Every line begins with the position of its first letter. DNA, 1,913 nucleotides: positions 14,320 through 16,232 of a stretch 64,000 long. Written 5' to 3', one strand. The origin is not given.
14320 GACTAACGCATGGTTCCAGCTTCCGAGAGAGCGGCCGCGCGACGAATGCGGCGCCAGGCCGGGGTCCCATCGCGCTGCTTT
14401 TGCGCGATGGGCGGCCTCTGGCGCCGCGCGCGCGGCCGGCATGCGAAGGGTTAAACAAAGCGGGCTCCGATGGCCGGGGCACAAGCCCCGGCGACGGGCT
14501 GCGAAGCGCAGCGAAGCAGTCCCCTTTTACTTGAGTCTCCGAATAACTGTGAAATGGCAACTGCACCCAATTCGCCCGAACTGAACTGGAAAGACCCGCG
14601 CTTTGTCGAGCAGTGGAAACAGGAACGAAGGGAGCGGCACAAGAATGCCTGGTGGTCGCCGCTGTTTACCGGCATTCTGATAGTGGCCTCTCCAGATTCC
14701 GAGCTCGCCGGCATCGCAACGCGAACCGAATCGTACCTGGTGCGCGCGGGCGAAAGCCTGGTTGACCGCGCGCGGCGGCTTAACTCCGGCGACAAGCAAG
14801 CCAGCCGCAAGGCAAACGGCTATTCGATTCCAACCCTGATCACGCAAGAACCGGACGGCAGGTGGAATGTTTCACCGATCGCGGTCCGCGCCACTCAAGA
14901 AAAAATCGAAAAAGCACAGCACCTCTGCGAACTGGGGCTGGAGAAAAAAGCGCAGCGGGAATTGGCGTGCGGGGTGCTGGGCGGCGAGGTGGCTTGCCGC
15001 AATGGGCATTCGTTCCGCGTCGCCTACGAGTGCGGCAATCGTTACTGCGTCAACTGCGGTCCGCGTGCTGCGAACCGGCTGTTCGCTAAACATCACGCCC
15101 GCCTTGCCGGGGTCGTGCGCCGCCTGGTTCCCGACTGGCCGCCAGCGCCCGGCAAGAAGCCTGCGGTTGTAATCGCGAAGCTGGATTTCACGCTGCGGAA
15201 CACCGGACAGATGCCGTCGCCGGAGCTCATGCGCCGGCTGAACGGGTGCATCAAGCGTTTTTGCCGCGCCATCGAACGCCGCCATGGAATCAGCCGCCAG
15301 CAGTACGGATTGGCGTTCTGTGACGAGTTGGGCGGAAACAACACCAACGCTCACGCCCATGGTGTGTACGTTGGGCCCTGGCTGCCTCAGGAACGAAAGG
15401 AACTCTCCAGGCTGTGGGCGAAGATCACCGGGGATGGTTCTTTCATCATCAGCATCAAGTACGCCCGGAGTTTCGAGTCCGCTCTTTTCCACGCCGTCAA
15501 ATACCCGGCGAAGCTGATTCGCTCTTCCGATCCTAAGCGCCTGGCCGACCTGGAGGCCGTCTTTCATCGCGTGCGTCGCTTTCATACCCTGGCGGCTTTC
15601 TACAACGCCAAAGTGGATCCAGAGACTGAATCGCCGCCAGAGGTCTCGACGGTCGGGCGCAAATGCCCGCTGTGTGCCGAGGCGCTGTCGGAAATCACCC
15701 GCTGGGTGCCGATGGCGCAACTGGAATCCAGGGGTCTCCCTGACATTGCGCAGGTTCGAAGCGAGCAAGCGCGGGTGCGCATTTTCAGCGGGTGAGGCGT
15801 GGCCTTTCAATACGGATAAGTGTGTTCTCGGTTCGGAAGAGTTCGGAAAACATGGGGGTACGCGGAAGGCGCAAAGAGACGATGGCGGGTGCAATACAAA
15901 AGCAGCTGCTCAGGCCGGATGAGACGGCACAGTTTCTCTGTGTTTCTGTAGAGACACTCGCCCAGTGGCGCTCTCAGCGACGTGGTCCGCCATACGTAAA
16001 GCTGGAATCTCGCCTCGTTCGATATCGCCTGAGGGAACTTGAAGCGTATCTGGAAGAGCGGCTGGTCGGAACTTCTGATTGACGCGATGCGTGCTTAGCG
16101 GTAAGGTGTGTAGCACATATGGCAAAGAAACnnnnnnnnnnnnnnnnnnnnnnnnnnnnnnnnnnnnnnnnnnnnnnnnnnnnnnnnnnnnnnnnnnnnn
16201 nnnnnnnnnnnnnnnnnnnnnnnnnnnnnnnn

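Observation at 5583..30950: Two tandem integrative islands at tRNA-Gln, bounded by three identical 46-bp att copies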

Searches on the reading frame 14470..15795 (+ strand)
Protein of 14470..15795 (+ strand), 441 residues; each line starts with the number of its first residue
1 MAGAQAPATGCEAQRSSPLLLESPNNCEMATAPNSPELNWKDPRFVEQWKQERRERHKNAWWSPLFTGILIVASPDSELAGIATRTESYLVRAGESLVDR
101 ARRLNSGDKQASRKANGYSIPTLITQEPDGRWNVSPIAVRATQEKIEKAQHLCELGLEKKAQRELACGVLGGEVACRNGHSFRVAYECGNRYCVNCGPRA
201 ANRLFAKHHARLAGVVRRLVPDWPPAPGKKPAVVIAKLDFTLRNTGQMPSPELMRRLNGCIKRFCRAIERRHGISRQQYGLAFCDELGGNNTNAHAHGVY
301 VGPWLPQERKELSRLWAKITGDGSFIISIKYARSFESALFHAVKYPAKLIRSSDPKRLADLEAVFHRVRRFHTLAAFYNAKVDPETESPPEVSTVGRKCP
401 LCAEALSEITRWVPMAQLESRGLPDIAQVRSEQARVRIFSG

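Call 8: search_protein_families(library=pfam, proteins=[window:14470-15795:+], max_evalue=0.01)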
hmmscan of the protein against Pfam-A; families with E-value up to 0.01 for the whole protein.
window:14470-15795:+ (441 aa): 1 family
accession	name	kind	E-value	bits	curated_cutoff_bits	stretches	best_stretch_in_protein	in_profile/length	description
PF14319.11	Zn_Tnp_IS91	-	0.005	17.2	26.3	1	159-214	21-80/90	Transposase zinc-binding domain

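Call 24: find_related_loci(query=window:14470-15795:+, collection=viral_contigs, flank=10000)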
Query window:14470-15795:+ (441 aa) in viral_contigs; peptide patterns used: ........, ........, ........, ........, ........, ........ (x = any residue, [..] = any of these).
3 stretches matched a pattern, but none encodes a relative of the query by tblastn (E <= 1e-3).

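Call 25: search_protein_families(library=phrogs, proteins=[window:14470-15795:+], max_evalue=0.01)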
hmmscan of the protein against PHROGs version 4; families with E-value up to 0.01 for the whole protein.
window:14470-15795:+ (441 aa): 0 families

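Call 26: find_homologous_proteins(query=window:14470-15795:+)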
Query window:14470-15795:+ (441 aa): 147 proteins with E <= 0.001 among 8000 candidates; the best 120 are listed.
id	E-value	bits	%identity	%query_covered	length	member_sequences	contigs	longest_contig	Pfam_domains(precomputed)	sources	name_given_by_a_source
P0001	3.5e-283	957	100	94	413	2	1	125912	-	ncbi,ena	-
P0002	9.6e-205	698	74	94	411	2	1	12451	-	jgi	jgi:hypothetical protein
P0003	8.8e-204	695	73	93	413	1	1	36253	-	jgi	jgi:hypothetical protein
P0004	5.7e-169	581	61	97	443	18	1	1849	-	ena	-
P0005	1.1e-147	510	54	94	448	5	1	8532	-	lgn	-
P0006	4.8e-146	505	59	94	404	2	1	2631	-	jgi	jgi:hypothetical protein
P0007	3.3e-138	479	54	95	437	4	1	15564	-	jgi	jgi:hypothetical protein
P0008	2.8e-137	476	54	91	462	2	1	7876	-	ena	-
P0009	3.1e-137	476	52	100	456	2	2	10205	-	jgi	jgi:hypothetical protein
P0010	1.3e-133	464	53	91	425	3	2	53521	-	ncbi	-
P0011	6.7e-133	462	55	91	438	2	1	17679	-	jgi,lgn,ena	-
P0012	1.5e-132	460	52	93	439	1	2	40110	-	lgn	-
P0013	1.6e-131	457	53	95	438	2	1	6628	-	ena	-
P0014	7.6e-131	455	53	93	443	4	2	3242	-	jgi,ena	-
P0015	1.6e-130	454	52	91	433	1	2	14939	-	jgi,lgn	jgi:hypothetical protein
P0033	4.7e-122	426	50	90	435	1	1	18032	-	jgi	jgi:hypothetical protein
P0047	2.0e-116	407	50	91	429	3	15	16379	-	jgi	jgi:hypothetical protein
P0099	5.6e-91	324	39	92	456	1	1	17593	PF23343.3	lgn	-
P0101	6.1e-90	320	42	89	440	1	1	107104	PF23343.3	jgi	jgi:hypothetical protein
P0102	2.4e-88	315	40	94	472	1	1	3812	PF23343.3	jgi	jgi:hypothetical protein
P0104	4.6e-87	311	39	92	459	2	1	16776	PF23343.3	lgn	-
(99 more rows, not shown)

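Call 27: search_dna_similar(query=window:14470-15795:+, collection=plasmids, mode=protein, max_evalue=0.001)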
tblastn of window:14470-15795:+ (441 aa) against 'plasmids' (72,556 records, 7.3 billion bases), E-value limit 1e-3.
No match.
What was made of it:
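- Closest known: pSAM2-type actinomycete integrative elements. Different: The Rep has a zinc ribbon and belongs to an uncharacterised family with no plasmid match (call 27).
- Tried and rejected: Rep against PLSDB plasmids by tblastn: no match (call 27).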

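Call 28: find_encoding_contigs(protein=P0033, flank=10000, max_places=3)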
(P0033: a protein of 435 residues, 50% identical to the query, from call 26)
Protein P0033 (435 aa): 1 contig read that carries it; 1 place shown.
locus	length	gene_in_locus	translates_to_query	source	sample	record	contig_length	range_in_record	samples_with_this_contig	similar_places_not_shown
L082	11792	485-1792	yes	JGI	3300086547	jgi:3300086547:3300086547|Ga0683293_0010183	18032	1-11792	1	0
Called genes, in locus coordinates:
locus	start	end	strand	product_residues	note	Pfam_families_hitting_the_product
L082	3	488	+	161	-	?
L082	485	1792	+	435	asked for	-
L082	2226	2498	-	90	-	-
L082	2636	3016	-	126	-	PF00436:SSB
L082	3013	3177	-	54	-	-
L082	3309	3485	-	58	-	-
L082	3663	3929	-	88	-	-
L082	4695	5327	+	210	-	-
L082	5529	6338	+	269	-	-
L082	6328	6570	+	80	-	-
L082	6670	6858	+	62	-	-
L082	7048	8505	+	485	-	-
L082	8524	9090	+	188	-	-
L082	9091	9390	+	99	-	-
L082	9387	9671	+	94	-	-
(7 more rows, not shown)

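Call 29: find_encoding_contigs(protein=P0047, flank=10000, max_places=4)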
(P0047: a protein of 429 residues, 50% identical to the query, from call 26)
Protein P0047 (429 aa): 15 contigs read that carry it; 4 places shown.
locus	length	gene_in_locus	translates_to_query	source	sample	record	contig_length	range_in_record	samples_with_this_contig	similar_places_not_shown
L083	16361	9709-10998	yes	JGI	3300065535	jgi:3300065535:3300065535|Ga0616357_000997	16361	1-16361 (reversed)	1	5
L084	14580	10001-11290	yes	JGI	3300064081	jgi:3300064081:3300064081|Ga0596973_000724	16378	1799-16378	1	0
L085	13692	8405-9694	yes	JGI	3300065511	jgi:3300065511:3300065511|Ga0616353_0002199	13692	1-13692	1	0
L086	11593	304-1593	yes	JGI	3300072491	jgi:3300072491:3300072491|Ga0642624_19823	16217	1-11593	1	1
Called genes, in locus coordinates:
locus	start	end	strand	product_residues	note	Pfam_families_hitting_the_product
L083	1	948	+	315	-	?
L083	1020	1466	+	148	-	-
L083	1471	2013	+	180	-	-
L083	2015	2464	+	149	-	-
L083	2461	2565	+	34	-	-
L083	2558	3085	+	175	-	-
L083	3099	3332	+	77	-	-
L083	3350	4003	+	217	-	-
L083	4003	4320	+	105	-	-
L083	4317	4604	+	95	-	-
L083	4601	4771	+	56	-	-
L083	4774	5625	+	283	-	-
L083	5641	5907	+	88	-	-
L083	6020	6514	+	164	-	PF05345:He_PIG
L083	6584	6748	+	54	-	-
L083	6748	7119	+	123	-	-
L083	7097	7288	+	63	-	-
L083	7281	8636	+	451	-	-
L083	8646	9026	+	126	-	-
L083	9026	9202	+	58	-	-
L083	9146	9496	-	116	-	-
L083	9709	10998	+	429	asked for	-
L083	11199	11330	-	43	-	-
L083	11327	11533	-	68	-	-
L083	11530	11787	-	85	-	-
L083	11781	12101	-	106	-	-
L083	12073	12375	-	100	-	-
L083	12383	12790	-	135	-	-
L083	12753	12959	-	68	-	-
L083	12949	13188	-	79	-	-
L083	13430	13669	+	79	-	-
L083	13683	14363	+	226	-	-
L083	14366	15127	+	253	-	-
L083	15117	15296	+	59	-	-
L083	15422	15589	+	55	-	-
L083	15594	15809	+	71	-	-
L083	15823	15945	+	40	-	-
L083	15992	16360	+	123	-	?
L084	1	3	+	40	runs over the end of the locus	-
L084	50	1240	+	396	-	-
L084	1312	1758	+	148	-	-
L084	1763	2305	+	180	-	-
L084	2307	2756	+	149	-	-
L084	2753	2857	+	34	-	-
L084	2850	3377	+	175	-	-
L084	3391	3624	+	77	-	-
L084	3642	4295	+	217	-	-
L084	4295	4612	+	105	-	-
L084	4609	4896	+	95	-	-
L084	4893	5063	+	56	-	-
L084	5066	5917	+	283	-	-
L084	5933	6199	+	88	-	-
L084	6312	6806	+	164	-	PF05345:He_PIG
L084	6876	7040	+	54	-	-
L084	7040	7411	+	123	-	-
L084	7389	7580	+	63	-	-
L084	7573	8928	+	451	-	-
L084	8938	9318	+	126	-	-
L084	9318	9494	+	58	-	-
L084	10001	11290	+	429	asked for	-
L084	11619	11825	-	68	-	-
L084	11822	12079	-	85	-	-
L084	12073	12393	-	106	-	-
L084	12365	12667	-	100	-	-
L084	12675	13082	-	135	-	-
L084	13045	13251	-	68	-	-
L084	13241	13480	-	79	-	-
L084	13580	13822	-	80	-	-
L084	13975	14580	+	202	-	?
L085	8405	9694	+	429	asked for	-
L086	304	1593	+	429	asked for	-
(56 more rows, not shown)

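Call 30: find_encoding_contigs(protein=P0003, flank=10000, max_places=3)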
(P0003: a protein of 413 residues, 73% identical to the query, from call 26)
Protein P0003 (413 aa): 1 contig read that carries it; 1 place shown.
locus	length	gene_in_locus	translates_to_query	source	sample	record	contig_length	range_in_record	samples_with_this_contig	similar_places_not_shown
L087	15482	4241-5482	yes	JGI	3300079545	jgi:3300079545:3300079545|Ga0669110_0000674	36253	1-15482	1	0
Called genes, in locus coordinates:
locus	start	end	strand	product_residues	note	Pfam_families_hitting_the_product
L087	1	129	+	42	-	?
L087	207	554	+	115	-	-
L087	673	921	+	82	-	-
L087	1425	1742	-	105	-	-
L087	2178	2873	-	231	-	-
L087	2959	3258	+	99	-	PF13443:HTH_26 (weak), PF13560:HTH_31 (weak), PF01381:HTH_3 (weak)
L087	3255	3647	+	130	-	-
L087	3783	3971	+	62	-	-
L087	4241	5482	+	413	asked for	-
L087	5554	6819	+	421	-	PF00589:Phage_integrase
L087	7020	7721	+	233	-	PF00925:GTP_cyclohydro2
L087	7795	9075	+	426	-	PF09594:GT87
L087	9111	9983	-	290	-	PF10727:Rossmann-like, PF03807:F420_oxidored (weak), PF10728:DUF2520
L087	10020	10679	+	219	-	PF00293:NUDIX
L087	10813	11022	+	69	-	PF00313:CSD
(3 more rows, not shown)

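Call 50: search_solved_structures(query=A1, max_evalue=1)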
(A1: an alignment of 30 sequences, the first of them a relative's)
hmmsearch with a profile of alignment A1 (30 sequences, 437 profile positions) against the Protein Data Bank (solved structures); distinct sequences matched with E-value up to 1: 2.
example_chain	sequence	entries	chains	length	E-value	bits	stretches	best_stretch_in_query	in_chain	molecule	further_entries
2dl1_A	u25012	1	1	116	0.057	15.7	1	26-87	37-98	Spartin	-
4u7i_A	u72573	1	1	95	0.08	15.2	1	26-83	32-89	Spartin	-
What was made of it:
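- Tried and rejected: Rep family profile against PDB sequences: only chance hits (call 50).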

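Call 52: search_protein_families(library=pfam, proteins=[P0101, L083:7281-8636:+, L083:4774-5625:+, L083:12383-12790:-], max_evalue=0.01)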
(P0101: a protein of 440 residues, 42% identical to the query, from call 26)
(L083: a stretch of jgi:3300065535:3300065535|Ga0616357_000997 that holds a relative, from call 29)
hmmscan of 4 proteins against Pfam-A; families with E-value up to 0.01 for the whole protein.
P0101 (440 aa): 1 family
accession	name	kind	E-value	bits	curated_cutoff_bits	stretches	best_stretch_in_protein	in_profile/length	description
PF23343.2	REP_ORF2-G2P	-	5.1e-06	27.1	27.8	1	231-327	16-97/99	Replication-associated protein ORF2/G2P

L083:7281-8636:+ (451 aa): 0 families

L083:4774-5625:+ (283 aa): 0 families

L083:12383-12790:- (135 aa): 0 families
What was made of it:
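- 14554..15795 (+): HUH rolling-circle Rep (413 aa) with an N-terminal zinc ribbon. The family member P0101 hits PF23343 REP_ORF2-G2P just below the cut-off (call 52).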

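Call 56: predict_structure(alignment_id=A1)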
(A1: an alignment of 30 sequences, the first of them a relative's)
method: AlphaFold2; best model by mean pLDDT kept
length: 413 residues; sequences in the alignment: 30
mean_pLDDT: 84.3   pTM: 0.70
mean pLDDT of the five models: 84.3, 83.8, 82.6, 81.2, 80.3
residues with pLDDT >= 90: 235; 70-90: 114; 50-70: 28; < 50: 36
segments of 3 or more residues with pLDDT < 50: 1-7, 33-43, 79-86, 360-367
pLDDT, mean of each block of 10 residues (from residue 1): 46 81 79 47 49 71 81 66 51 93 95 95 97 95 95 95 92 91 92 87 91 91 93 96 95 90 84 92 92 87 94 88 91 91 94 69 54 93 93 95 89 73
secondary structure, 60 per line:
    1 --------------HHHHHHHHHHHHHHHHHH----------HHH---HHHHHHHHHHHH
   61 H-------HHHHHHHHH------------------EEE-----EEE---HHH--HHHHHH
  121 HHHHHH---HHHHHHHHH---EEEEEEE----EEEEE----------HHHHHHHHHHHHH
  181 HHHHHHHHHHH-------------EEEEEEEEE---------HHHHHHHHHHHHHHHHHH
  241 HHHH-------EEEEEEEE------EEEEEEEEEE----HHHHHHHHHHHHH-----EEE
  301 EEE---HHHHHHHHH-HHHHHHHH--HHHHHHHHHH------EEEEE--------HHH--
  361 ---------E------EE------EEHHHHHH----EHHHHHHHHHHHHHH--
elements in order: H15-32 H49-61 H69-77 E96-98 E104-106 H115-126 H130-138 E142-148 E153-157 H168-191 E205-213 H223-244 E252-259 E266-275 H280-292 E298-303 H307-315 H317-324 H327-336 E343-347 H387-392 H398-411
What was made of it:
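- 14554..15795 (+): AF2 model pLDDT 84 (call 56).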

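Call 60: fold_search(model_id=the predicted structure, library=pdb)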
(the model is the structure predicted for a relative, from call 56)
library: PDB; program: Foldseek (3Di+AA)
matches with E <= 10: 879; with E <= 0.001: 1
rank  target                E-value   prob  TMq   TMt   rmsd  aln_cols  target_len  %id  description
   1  3wrn                  3.8e-04  0.96  0.15  0.24  24.3       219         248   11  Minute virus of mice non-structural protein-1N-terminal nuclease domain reveals a unique Zn2+ coordination in the active (released 2015-01-21)
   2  9a9s_A                4.6e-03  0.99  0.21  0.20   9.5       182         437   10  Human elongation factor 1  complex (released 2025-07-30)
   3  9b8q_a                1.3e-02  0.63  0.16  0.19  24.1       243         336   10  Synaptic Vesicle V-ATPase with synaptophysin and SidK, State 3, peripheral stalks (released 2024-06-26)
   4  9brd_a                1.8e-02  0.35  0.16  0.11  23.3       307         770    9  Synaptic Vesicle V-ATPase with synaptophysin and SidK, State 3 (released 2024-06-26)
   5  1pbu_MODEL_1_A        2.9e-02  0.69  0.19  0.38   9.1       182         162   12  Solution structure of the C-terminal domain of the human eEF1Bgamma subunit (released 2003-07-15)
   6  8zls_B                4.9e-02  0.28  0.13  0.12  10.7       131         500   16  Apo structure of BBE-like oxidative cyclase MaDS1 (released 2025-08-13)
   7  9pqf                  5.4e-02  0.41  0.12  0.33  11.4       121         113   14  Xray crystal structure of Vientovirus FB Rep endonuclease domain 2-114 with Mg2+ ion (released 2026-02-25)
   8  5i1v_A                6.1e-02  0.25  0.16  0.14  13.5       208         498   11  Crystal structure of CrmK, a flavoenzyme involved in the shunt product recycling mechanism in caerulomycin biosynthesi (released 2017-02-15)
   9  8zls_A                7.2e-02  0.28  0.14  0.12  10.8       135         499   12  Apo structure of BBE-like oxidative cyclase MaDS1 (released 2025-08-13)
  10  4kw3_A                8.1e-02  0.09  0.09  0.13  23.0       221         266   11  Crystal structure of the non-structural protein 1 N-terminal origin-recognition/nickase domain from the emerging human (released 2013-09-25)
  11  7yav_A                9.0e-02  0.23  0.13  0.11  11.7       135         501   13  Crystal structure of Diels-Alderase MaDA1 (released 2024-01-24)
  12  7szy                  9.6e-02  0.80  0.17  0.34   7.7       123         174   11  High-resolution structure of the nuclease domain from the main replication protein NS1 of Human Parvovirus B19 (released 2022-03-30)
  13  8zlt_B                9.6e-02  0.23  0.14  0.12  10.7       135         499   13  Co-crystal structure of MaDS1 with diene (released 2025-08-13)
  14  6nuk_A                1.0e-01  0.51  0.15  0.38   7.8       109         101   12  De novo designed protein Ferredog-Diesel (released 2019-06-12)
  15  5i1v_C                1.0e-01  0.18  0.16  0.14  23.1       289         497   10  Crystal structure of CrmK, a flavoenzyme involved in the shunt product recycling mechanism in caerulomycin biosynthesi (released 2017-02-15)
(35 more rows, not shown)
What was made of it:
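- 14554..15795 (+): Best Foldseek hits are HUH nucleases: MVM NS1 at E 4e-4, plus RepB, circovirus and Vientovirus Rep (call 60).
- On HUH rolling-circle Rep: The top-ranked Foldseek hit and a good share of the top 34 are HUH-type or related origin-binding replication-initiator domains, mixed with unrelated folds (call 60).
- Tried and rejected: The fold search was needed instead (call 60).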

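Call 73: find_encoding_contigs(protein=P0001, flank=3000, max_places=3)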
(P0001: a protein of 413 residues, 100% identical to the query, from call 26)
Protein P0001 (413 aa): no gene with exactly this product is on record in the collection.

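Call 79: search_protein_families(library=phrogs, proteins=[L083:7281-8636:+, L084:50-1240:+, L083:4774-5625:+, L083:14366-15127:+, L083:13683-14363:+, L083:3350-4003:+, L083:1471-2013:+, L083:2558-3085:+, L083:6020-6514:+, L083:12383-12790:-], max_evalue=0.01)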
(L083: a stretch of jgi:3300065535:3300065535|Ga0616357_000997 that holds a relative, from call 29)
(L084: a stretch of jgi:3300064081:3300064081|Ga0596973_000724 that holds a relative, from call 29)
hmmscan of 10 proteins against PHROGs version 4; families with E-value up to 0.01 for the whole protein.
L083:7281-8636:+ (451 aa): 0 families

L084:50-1240:+ (396 aa): 0 families

L083:4774-5625:+ (283 aa): 1 family
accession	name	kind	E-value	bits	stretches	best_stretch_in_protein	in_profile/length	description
phrog_1686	-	tail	0.0048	15.7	1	68-150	461-541/1224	tail length tape measure protein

L083:14366-15127:+ (253 aa): 3 families
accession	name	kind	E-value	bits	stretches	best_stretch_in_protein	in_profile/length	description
phrog_2666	-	head and packaging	1.4e-23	84.4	1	20-211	319-521/555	terminase large subunit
phrog_7035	-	unknown function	1.2e-06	28.2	0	135-195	517-576/969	-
phrog_800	-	head and packaging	0.0034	17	1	19-54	29-64/511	terminase small subunit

L083:13683-14363:+ (226 aa): 0 families

L083:3350-4003:+ (217 aa): 0 families

L083:1471-2013:+ (180 aa): 0 families

L083:2558-3085:+ (175 aa): 0 families

L083:6020-6514:+ (164 aa): 0 families

L083:12383-12790:- (135 aa): 0 families

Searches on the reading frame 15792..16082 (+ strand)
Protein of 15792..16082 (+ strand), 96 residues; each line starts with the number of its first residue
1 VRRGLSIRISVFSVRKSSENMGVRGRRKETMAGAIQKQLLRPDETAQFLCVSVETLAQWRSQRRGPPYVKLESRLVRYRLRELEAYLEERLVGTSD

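Call 8: search_protein_families(library=pfam, proteins=[window:15792-16082:+], max_evalue=0.01)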
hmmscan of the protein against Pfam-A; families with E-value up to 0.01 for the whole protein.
window:15792-16082:+ (96 aa): 1 family
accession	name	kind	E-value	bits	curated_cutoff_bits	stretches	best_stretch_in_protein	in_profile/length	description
PF12728.13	HTH_17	-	6.6e-09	36.3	27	1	39-90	1-50/51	Helix-turn-helix domain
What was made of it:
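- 15852..16082 (+): Xis/AlpA-type HTH_17 gene of island 1 (candidate recombination directionality factor). Pfam HTH_17, E 7e-9 (call 8).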
